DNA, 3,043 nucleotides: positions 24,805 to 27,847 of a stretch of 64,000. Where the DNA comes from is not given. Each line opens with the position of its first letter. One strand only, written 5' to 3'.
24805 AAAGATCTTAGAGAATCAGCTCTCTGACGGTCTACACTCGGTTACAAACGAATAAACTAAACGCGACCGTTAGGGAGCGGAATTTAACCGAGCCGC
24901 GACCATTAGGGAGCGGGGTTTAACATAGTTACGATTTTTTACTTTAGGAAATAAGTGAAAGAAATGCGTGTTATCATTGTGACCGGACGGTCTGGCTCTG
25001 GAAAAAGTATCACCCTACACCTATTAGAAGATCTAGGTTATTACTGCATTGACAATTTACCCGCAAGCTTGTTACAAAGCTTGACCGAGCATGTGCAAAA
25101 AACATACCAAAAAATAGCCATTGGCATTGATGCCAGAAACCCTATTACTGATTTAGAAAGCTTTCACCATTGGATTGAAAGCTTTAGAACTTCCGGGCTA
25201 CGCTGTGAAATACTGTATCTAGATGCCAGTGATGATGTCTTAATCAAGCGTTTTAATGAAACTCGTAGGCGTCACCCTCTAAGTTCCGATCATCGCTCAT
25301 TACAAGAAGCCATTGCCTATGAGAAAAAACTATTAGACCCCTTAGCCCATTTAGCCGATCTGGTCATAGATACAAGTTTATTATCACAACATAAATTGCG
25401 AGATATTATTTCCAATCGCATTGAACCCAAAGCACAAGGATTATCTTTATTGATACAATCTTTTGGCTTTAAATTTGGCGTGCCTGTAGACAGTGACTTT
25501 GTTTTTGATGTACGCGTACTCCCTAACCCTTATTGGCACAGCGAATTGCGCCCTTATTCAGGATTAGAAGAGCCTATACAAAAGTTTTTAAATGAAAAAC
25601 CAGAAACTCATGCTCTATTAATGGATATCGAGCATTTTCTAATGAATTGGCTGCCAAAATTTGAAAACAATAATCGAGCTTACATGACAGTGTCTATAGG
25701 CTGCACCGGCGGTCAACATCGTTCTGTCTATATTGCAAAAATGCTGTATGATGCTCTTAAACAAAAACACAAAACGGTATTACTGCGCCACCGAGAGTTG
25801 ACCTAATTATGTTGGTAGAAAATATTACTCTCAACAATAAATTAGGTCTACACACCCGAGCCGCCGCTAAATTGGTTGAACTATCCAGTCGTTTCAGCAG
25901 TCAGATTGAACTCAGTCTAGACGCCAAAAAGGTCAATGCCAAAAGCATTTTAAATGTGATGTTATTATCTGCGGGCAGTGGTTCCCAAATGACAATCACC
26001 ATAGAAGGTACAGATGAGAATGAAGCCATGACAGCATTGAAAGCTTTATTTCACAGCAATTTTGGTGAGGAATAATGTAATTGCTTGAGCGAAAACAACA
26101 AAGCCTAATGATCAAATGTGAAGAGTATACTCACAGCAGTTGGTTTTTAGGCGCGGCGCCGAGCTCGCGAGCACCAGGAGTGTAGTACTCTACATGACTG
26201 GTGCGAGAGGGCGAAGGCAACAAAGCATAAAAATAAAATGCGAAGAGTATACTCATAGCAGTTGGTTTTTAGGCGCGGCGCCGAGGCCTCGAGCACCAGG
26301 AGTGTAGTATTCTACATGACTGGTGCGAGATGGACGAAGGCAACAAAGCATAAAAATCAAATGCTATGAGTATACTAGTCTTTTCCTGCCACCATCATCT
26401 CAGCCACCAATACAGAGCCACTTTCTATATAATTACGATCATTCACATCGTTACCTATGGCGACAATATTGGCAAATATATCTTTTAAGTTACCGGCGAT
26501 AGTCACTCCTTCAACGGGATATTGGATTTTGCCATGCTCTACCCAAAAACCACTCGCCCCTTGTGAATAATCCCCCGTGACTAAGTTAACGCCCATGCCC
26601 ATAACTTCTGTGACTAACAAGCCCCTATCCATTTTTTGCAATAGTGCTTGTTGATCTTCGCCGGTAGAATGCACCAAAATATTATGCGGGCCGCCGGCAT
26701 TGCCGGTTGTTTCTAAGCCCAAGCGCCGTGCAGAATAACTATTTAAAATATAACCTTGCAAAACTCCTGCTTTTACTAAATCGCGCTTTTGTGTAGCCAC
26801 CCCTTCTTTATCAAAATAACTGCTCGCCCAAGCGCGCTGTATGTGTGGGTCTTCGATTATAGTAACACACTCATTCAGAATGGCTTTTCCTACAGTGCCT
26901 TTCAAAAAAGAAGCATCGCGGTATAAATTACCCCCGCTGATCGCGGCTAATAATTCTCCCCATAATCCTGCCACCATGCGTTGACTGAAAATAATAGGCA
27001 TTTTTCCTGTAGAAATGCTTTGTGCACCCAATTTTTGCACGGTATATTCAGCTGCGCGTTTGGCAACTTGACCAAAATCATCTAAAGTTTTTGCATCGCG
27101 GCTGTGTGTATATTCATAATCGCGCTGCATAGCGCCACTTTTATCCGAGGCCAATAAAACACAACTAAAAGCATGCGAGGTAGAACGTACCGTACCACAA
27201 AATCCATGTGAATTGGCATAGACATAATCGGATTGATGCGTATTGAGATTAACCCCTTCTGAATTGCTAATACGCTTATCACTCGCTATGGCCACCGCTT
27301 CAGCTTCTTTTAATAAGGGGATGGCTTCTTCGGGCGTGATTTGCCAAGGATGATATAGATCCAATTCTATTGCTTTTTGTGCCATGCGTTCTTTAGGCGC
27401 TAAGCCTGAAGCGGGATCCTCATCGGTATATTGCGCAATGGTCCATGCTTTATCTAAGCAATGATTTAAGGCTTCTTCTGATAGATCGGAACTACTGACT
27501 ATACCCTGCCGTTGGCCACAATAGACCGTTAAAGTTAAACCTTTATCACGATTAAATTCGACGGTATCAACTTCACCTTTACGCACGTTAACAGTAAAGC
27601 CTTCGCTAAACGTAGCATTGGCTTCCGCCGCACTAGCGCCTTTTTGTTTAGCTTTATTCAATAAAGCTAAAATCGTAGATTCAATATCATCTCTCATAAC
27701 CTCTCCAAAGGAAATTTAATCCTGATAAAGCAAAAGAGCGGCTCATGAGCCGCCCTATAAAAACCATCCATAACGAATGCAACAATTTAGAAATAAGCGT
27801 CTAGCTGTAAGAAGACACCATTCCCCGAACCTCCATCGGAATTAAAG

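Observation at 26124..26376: Dispersed ~125-bp hairpin-rich repeat family bounded by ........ palindromes, always abutting a gene stop codon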

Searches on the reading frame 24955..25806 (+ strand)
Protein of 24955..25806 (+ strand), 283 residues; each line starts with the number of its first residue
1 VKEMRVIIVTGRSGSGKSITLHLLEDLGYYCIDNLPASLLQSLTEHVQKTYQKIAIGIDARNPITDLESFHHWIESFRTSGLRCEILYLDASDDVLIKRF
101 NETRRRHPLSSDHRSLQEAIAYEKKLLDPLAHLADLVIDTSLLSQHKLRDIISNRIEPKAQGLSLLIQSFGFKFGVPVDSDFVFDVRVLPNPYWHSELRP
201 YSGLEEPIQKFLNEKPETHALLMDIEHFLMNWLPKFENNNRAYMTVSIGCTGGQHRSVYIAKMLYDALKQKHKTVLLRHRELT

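Call 46: search_protein_families(library=pfam, proteins=[window:24955-25806:+])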
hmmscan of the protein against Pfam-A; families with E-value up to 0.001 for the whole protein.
window:24955-25806:+ (283 aa): 3 families
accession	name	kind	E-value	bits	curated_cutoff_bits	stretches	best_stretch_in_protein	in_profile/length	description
PF03668.21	RapZ-like_N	-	1.8e-44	151.8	25.4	1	4-156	1-154/158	RapZ-like N-terminal domain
PF22740.1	PapZ_C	-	3.1e-44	150.5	27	1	164-282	2-120/121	RapZ C-terminal domain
PF13671.12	AAA_33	-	0.00012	22.9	27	0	61-107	76-121/143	AAA domain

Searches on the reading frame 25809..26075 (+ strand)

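Call 46: search_protein_families(library=pfam, proteins=[window:25809-26075:+])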
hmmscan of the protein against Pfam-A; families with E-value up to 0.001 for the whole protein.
window:25809-26075:+ (88 aa): 1 family
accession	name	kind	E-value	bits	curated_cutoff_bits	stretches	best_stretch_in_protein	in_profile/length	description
PF00381.24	PTS-HPr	-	2.1e-26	92.2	23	1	5-82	4-80/81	PTS HPr component phosphorylation site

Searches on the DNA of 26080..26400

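Call 77: search_rna_families(source=window, start=26080, end=26400, threshold=evalue, max_evalue=1)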
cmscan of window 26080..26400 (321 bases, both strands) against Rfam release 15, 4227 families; matches with E-value up to 1: 1.
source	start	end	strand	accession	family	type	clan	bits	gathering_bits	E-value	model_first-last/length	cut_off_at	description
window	26171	26325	+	RF04139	MIR841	Gene; miRNA;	-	21.5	200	0.03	1-212/212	no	MIR841 microRNA precursor family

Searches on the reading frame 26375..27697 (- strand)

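Call 46: search_protein_families(library=pfam, proteins=[window:26375-27697:-])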
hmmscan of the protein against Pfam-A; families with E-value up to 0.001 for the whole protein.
window:26375-27697:- (440 aa): 3 families
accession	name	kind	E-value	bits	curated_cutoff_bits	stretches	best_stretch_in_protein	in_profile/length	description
PF19289.4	PmbA_TldD_3rd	-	7.2e-72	241.5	22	1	230-438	1-220/220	PmbA/TldA metallopeptidase C-terminal domain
PF19290.4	PmbA_TldD_2nd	-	2.1e-19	70.4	20.9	1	115-223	1-109/109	PmbA/TldA metallopeptidase central domain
PF01523.21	PmbA_TldD_1st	-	9.2e-13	48.6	20.9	1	25-88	2-65/65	PmbA/TldA metallopeptidase domain 1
